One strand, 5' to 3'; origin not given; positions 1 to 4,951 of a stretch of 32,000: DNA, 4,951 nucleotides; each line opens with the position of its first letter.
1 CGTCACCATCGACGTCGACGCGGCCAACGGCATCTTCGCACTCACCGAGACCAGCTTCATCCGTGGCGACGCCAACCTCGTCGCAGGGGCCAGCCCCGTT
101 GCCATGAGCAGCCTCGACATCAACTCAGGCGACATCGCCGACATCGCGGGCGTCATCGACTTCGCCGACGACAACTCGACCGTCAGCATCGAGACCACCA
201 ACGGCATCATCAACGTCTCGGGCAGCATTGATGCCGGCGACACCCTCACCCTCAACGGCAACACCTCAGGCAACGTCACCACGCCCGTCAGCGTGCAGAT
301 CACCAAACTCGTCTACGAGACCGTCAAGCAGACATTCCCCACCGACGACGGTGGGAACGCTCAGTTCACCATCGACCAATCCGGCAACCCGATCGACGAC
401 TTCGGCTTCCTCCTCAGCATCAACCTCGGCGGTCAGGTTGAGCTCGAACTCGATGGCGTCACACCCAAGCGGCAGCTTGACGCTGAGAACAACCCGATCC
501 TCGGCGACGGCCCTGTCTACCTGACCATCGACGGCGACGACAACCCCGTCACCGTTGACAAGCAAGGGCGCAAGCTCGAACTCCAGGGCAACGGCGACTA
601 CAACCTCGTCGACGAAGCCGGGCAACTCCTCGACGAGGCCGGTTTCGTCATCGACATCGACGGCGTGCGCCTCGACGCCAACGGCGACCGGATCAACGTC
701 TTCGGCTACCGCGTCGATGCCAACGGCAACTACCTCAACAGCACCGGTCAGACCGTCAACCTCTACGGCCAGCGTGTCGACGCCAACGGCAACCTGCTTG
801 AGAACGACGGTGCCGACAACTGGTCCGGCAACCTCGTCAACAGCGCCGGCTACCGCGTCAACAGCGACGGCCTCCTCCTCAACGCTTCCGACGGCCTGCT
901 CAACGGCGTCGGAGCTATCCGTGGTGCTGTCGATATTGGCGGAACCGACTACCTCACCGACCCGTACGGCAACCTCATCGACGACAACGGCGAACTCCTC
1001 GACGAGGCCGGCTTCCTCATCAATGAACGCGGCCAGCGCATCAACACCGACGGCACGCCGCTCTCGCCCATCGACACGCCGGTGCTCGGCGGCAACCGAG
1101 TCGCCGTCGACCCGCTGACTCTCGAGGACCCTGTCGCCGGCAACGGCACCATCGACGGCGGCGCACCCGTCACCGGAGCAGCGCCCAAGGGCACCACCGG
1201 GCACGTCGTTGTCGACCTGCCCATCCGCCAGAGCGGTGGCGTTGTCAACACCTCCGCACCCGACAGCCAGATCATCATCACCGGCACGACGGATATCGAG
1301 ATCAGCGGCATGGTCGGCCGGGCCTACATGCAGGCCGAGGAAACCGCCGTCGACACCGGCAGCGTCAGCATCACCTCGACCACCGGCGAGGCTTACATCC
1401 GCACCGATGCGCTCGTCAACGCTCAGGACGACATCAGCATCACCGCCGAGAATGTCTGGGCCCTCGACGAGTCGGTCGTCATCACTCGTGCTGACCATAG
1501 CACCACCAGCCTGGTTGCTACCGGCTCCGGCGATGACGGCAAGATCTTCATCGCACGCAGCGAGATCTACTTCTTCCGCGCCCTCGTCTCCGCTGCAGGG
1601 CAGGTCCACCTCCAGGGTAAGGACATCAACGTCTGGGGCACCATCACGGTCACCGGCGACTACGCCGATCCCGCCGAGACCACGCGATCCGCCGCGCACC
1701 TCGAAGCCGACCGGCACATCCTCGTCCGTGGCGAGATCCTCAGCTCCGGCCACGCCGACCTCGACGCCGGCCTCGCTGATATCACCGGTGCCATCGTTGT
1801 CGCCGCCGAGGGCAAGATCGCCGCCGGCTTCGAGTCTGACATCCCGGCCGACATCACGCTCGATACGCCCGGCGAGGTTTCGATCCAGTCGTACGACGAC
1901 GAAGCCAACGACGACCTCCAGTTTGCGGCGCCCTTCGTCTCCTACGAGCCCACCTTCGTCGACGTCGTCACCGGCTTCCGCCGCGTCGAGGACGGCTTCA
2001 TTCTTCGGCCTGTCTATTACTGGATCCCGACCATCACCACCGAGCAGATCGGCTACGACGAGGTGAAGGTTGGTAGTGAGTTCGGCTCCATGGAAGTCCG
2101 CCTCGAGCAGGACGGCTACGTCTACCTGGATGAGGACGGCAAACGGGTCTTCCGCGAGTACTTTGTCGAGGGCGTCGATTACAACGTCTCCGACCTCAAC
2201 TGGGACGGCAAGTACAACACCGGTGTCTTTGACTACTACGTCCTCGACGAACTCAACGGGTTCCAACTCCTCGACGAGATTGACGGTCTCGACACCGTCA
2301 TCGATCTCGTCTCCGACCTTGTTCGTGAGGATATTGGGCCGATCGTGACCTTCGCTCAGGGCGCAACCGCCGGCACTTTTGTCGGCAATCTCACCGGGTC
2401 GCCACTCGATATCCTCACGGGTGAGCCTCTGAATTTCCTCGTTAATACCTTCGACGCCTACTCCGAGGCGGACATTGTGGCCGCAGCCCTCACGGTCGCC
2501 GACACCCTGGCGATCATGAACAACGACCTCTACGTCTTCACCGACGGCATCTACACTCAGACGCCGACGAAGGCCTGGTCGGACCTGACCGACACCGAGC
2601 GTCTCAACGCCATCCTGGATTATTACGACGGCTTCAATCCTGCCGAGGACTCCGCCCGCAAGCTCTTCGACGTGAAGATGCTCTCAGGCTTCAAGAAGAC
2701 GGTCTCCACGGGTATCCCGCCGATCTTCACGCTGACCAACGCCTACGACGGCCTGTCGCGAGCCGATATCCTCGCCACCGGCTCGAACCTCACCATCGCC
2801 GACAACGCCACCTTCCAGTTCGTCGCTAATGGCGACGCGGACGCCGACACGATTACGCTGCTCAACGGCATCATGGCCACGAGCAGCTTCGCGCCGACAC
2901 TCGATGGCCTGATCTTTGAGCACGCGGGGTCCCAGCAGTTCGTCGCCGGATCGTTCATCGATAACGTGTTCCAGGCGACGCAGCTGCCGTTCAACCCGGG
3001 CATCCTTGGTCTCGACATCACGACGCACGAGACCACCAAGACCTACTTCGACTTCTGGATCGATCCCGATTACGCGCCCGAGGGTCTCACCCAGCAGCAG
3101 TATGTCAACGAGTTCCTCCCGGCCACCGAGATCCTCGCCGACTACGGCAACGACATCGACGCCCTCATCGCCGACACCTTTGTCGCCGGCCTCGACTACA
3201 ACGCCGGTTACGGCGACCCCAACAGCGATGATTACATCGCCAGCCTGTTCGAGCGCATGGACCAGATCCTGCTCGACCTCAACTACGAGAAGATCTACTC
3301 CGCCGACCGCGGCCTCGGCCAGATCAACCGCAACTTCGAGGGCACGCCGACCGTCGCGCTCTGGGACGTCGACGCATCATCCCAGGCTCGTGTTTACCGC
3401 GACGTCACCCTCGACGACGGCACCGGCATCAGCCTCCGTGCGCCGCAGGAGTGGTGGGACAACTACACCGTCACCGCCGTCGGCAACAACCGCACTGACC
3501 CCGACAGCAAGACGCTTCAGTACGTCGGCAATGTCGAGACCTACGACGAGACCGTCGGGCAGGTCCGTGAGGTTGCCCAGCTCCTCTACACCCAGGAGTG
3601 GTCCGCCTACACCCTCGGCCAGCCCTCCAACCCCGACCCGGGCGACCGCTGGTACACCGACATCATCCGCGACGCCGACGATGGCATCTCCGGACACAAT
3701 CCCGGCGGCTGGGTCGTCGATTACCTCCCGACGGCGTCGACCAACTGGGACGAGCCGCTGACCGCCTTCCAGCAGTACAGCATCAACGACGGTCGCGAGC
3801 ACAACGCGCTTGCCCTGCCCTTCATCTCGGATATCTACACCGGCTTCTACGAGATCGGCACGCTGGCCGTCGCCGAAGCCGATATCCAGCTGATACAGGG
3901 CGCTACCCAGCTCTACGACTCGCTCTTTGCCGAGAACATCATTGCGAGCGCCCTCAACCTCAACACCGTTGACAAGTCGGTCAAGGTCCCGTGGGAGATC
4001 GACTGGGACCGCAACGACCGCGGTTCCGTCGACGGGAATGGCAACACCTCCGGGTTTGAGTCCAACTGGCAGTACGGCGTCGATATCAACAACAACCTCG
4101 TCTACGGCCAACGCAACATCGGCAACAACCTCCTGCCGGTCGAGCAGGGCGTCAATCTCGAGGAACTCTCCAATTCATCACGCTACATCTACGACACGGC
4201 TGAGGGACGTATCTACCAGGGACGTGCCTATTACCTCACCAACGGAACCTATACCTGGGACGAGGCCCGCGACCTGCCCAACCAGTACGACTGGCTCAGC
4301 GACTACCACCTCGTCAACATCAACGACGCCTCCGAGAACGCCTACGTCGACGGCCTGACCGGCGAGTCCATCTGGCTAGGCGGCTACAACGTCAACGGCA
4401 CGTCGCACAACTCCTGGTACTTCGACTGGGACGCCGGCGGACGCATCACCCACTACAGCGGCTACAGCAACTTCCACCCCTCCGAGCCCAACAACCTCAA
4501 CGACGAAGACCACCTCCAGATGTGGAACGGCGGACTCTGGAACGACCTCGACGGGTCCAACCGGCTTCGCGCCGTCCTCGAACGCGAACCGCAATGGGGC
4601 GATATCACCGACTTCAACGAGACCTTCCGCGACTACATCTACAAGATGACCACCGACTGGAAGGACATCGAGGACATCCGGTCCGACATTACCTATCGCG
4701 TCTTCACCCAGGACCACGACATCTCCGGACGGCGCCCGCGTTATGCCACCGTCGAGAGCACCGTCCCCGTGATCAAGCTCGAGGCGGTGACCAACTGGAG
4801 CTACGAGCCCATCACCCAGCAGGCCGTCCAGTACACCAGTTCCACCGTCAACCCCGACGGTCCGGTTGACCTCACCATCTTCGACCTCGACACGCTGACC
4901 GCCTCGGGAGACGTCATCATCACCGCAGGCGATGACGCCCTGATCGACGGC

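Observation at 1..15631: Giant (>15.6 kb, 5'-truncated) cysteine-free, hyper-acidic mosaic surface protein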

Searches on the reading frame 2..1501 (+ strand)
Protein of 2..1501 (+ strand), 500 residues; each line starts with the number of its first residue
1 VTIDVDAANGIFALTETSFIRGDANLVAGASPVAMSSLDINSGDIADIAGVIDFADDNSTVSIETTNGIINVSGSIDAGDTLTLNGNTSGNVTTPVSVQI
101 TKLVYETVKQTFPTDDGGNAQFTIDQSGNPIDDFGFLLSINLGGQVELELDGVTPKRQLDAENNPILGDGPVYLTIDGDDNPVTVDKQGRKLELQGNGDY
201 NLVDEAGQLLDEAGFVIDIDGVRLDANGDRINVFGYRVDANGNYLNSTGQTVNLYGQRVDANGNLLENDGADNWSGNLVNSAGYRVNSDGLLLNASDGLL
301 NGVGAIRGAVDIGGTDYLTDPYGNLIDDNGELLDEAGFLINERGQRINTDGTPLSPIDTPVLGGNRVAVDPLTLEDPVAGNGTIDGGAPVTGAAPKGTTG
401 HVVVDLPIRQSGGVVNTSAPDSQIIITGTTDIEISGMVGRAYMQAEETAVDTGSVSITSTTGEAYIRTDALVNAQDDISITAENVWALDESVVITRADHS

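Call 11: find_related_loci(query=window:2-1501:+, collection=genome_contigs, flank=10000)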
Query window:2-1501:+ (500 aa) in genome_contigs; peptide patterns used: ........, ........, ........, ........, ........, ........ (x = any residue, [..] = any of these).
110 stretches matched a pattern; 1 encode a relative of the query (tblastn E <= 1e-3); 1 distinct loci.
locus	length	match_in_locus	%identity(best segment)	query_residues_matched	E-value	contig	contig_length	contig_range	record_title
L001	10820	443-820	27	319-488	1e-9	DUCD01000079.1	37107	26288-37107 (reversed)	MAG TPA_asm: Verrucomicrobiales bacterium isolate UWMA-0320 NODE_1548_length_37107_cov_0.088738, whole genome shotgun se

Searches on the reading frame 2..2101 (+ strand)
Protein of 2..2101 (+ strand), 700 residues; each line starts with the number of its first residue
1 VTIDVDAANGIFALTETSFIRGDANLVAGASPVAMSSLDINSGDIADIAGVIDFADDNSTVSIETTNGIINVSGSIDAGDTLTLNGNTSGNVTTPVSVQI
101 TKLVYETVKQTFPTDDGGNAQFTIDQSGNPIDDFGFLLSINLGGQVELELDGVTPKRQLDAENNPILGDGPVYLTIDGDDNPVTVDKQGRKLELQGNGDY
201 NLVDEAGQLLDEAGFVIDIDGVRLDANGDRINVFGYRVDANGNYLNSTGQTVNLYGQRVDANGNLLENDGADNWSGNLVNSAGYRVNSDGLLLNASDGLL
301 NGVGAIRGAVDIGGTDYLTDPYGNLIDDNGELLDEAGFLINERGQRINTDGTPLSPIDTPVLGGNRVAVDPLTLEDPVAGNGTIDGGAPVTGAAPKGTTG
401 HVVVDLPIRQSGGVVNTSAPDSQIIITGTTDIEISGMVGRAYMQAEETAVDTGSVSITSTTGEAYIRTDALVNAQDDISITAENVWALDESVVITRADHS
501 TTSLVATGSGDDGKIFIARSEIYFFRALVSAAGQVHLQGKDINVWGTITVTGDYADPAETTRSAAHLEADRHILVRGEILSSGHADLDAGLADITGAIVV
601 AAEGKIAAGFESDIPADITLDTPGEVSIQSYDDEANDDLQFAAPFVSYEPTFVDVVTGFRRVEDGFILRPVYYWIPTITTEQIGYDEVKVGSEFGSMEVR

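Call 9: search_protein_families(library=pfam, proteins=[window:2-2101:+], max_evalue=5)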
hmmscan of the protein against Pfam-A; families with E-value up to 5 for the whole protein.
window:2-2101:+ (700 aa): 3 families
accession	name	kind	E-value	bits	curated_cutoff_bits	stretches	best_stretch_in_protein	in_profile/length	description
PF12396.14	DUF3659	-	0.0013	19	24.8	2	208-252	6-52/61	Protein of unknown function (DUF3659)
PF22116.1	DUF6944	-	0.014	15.2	32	2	228-295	13-82/167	Family of unknown function (DUF6944)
PF09255.16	Antig_Caf1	-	0.031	14.8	25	1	80-136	31-85/136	Caf1 Capsule antigen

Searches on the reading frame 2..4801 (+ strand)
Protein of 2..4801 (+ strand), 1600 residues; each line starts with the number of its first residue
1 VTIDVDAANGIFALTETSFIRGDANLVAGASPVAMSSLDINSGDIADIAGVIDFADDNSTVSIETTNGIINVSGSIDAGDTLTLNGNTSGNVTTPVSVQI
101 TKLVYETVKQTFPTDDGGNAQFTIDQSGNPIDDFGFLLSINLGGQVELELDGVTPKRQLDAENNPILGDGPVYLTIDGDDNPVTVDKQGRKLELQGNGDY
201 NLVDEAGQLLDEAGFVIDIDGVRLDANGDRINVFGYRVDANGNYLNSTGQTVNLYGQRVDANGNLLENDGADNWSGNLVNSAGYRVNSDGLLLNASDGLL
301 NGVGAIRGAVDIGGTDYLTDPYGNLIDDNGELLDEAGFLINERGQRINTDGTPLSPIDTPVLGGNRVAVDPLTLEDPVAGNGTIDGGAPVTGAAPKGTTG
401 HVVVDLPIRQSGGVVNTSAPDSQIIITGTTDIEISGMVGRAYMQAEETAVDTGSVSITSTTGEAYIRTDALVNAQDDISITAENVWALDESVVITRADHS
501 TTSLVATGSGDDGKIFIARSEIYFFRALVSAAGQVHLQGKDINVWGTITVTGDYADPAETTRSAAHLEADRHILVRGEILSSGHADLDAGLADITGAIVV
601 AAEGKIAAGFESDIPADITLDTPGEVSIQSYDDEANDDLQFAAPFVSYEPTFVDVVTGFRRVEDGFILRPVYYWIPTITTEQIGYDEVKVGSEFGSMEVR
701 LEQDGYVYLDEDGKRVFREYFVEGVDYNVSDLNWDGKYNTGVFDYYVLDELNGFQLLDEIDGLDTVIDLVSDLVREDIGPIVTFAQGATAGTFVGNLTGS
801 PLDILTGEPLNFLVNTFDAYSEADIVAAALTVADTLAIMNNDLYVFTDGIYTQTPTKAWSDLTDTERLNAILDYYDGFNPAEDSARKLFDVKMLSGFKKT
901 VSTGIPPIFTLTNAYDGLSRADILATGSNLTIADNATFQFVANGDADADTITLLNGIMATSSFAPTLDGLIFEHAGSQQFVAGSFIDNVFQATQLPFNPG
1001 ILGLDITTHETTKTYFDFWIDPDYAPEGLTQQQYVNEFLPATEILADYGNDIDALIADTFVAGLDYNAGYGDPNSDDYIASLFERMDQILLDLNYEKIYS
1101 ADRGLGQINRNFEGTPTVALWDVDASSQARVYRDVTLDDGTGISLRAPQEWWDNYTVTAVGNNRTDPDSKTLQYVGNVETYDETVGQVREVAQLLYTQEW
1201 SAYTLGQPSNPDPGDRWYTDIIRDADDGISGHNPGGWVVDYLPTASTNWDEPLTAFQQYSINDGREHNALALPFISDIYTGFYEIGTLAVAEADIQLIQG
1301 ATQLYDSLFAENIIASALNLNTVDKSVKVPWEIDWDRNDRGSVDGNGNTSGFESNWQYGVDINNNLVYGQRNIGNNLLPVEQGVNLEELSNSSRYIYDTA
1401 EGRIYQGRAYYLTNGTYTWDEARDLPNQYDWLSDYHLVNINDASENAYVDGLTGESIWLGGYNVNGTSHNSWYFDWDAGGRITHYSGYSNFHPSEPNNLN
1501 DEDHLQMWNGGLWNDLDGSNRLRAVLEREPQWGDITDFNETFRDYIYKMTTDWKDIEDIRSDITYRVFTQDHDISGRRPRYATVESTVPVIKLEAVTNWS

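Call 12: find_homologous_proteins(query=window:2-4801:+)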
Query window:2-4801:+ (1600 aa): 1 proteins with E <= 0.001 among 8000 candidates.
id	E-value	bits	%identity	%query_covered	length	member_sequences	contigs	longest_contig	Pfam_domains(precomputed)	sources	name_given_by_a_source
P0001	2.5e-179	617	48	44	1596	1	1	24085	-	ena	-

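Call 13: find_encoding_contigs(protein=P0001, flank=10000)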
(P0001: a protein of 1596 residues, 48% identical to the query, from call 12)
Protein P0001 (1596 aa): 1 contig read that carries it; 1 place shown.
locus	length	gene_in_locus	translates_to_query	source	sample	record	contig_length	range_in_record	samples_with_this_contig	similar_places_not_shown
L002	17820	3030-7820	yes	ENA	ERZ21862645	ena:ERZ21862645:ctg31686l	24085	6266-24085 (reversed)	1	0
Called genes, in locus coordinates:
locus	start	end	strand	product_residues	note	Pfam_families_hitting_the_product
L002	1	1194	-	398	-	?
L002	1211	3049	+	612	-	-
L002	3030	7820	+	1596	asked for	-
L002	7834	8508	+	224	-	-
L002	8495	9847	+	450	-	-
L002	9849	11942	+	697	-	-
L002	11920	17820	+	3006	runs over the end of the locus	PF01839:FG-GAP, PF01839:FG-GAP, PF17803:Cadherin_4, PF17892:Cadherin_5, PF17963:Big_9, PF00028:Cadherin, PF17803:Cadherin_4, PF17892:Cadherin_5, +5 more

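Call 27: search_solved_structures(query=window:2-4201:+, max_evalue=1)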
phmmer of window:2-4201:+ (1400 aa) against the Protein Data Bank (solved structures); distinct sequences matched with E-value up to 1: 0.
